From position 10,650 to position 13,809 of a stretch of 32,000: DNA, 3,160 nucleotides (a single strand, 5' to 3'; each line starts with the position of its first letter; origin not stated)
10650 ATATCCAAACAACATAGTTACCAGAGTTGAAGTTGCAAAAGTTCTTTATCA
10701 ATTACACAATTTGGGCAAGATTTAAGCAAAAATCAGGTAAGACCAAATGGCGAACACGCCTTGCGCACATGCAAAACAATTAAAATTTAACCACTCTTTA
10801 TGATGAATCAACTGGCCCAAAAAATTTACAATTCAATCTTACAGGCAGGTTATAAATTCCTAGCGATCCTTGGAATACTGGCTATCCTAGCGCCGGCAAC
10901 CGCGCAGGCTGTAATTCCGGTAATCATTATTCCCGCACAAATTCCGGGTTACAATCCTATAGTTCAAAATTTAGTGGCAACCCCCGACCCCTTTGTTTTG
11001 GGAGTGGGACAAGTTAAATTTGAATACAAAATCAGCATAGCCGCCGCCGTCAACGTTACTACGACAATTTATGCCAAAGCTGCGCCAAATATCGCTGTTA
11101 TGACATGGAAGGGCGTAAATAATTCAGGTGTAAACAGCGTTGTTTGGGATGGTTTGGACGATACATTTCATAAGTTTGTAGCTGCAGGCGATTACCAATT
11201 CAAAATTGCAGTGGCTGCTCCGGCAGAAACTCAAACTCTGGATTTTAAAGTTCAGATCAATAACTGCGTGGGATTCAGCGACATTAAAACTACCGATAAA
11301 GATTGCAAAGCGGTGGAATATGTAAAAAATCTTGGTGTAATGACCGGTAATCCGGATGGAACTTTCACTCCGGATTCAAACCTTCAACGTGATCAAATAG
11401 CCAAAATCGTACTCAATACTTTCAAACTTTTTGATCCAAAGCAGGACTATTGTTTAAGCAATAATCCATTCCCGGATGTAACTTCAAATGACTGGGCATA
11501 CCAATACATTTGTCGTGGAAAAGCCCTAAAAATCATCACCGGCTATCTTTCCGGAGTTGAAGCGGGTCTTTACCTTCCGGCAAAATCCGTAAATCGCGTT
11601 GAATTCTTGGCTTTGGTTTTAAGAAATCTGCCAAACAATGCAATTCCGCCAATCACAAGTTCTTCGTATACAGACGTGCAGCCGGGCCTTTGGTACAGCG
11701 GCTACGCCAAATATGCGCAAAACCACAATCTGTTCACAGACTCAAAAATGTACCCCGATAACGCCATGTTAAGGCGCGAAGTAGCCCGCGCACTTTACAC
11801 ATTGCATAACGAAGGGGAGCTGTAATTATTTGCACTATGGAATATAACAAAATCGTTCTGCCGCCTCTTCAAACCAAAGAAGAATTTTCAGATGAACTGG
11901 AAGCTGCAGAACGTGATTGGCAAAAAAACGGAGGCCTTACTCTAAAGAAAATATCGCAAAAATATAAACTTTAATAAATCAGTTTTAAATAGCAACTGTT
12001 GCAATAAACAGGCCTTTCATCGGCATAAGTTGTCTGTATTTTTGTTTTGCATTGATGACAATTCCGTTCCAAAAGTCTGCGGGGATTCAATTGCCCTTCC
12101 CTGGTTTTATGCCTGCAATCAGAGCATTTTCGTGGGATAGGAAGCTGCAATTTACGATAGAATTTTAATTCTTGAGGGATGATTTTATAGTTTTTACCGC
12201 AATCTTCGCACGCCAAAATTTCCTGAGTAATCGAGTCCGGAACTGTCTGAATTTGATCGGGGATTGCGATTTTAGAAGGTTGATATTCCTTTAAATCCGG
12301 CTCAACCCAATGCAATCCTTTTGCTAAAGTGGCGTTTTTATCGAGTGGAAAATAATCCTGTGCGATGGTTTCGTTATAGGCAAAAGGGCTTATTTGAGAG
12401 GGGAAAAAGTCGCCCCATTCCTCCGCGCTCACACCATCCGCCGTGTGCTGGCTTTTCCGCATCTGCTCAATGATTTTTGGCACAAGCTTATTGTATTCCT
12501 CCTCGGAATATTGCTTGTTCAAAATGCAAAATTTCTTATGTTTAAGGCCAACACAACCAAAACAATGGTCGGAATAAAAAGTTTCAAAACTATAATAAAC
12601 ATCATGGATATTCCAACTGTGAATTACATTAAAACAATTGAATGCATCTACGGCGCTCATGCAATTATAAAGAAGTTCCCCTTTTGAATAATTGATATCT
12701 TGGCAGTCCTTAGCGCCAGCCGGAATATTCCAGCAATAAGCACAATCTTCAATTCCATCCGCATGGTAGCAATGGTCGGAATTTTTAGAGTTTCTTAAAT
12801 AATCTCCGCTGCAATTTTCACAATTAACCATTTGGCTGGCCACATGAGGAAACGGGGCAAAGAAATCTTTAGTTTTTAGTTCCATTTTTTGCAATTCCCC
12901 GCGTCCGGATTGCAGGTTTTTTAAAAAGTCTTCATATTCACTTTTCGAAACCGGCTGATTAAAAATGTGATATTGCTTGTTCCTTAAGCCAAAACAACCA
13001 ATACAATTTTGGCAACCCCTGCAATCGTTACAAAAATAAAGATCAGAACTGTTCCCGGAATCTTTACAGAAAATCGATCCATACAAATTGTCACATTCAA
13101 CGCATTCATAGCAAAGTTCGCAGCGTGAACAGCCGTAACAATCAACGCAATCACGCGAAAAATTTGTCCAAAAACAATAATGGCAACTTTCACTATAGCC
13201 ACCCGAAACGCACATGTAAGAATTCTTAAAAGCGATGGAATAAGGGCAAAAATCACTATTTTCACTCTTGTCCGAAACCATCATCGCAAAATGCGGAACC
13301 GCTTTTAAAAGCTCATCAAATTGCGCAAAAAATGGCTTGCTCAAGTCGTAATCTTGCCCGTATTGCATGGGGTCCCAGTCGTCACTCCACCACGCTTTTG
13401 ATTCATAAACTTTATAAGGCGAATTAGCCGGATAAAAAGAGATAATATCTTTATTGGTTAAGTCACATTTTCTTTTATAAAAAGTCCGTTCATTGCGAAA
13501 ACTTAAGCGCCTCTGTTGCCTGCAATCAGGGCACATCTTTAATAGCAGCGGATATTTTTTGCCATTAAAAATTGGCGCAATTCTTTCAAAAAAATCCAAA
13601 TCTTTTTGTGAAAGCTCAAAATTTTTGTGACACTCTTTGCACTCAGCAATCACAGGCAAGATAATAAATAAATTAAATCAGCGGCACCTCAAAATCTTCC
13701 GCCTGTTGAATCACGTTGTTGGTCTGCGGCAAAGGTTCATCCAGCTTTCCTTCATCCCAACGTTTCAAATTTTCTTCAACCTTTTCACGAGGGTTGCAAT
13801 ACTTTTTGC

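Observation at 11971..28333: Seven tandem paralogs of an uncharacterised ~550-aa cysteine-rich protein family occupy about half the window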

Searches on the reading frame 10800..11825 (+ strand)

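Call 84: search_protein_families(library=pfam, proteins=[window:10800-11825:+], max_evalue=0.01)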
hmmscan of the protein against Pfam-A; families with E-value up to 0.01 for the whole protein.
window:10800-11825:+ (341 aa): 2 families
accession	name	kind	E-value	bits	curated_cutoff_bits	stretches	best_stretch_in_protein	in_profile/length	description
PF00395.25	SLH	-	7.3e-17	61.5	20.8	2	159-201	2-44/44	S-layer homology domain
PF13860.13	FlgD_ig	-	0.0053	17.2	27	0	74-138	14-75/79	FlgD Ig-like domain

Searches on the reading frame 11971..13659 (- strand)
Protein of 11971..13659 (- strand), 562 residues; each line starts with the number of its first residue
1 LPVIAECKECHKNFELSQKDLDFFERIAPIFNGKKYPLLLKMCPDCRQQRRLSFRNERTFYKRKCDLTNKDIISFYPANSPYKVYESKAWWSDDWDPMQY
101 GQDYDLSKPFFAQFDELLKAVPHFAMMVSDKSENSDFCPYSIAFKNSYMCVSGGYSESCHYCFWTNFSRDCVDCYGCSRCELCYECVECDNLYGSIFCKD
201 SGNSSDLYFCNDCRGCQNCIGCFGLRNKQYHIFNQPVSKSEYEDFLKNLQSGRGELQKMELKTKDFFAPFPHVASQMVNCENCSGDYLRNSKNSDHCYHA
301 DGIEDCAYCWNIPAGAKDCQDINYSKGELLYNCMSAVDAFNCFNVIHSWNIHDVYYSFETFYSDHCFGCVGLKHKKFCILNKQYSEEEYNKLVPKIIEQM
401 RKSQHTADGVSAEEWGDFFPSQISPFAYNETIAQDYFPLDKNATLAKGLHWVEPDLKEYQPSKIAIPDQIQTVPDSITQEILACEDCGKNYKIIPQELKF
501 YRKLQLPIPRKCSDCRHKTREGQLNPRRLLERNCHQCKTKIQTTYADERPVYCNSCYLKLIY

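Call 4: search_protein_families(library=pfam, proteins=[window:11971-13659:-], max_evalue=1)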
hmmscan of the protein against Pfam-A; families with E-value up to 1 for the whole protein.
window:11971-13659:- (562 aa): 2 families
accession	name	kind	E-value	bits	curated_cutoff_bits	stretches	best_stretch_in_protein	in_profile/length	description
PF18574.7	zf_C2HC_14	-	0.24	11.7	25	1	4-18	4-18/33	C2HC Zing finger domain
PF01155.25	HypA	-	0.4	11.2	28.9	1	2-49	68-95/112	Hydrogenase/urease nickel incorporation, metallochaperone, hypA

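Call 5: search_protein_families(library=ncbifam, proteins=[window:11971-13659:-], max_evalue=1)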
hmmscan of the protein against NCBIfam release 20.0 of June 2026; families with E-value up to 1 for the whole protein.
window:11971-13659:- (562 aa): 1 family
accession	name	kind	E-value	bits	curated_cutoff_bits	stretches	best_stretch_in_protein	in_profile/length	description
NF041070.1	carrier_LysW_Arch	domain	0.015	15.4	75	1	473-495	14-37/57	alpha-aminoadipate/glutamate carrier protein LysW/ArgW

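Call 8: search_solved_structures(query=A1, max_evalue=10, show_alignments=2)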
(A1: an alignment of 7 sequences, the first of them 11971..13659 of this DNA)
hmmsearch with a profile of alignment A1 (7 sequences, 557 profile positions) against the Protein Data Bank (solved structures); distinct sequences matched with E-value up to 10: 5.
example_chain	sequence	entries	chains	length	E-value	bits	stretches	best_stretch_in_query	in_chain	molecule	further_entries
1cxx_A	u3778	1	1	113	0.025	16.7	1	512-555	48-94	CYSTEINE AND GLYCINE-RICH PROTEIN CRP2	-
1ibi_A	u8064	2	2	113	0.039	16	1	512-555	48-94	CYSTEINE-RICH PROTEIN 2 | CYSTEINE AND GLYCINE-RICH PROTEIN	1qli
1ctl_A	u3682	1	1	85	0.05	15.7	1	521-555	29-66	AVIAN CYSTEINE RICH PROTEIN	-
1ezg_A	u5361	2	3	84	0.42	12.6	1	140-203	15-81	THERMAL HYSTERESIS PROTEIN ISOFORM YL-1 | Thermal hysteresis protein isoform YL-1 (2-14)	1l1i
1b8t_A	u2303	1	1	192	1.7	10.6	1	526-555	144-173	PROTEIN (CRP1)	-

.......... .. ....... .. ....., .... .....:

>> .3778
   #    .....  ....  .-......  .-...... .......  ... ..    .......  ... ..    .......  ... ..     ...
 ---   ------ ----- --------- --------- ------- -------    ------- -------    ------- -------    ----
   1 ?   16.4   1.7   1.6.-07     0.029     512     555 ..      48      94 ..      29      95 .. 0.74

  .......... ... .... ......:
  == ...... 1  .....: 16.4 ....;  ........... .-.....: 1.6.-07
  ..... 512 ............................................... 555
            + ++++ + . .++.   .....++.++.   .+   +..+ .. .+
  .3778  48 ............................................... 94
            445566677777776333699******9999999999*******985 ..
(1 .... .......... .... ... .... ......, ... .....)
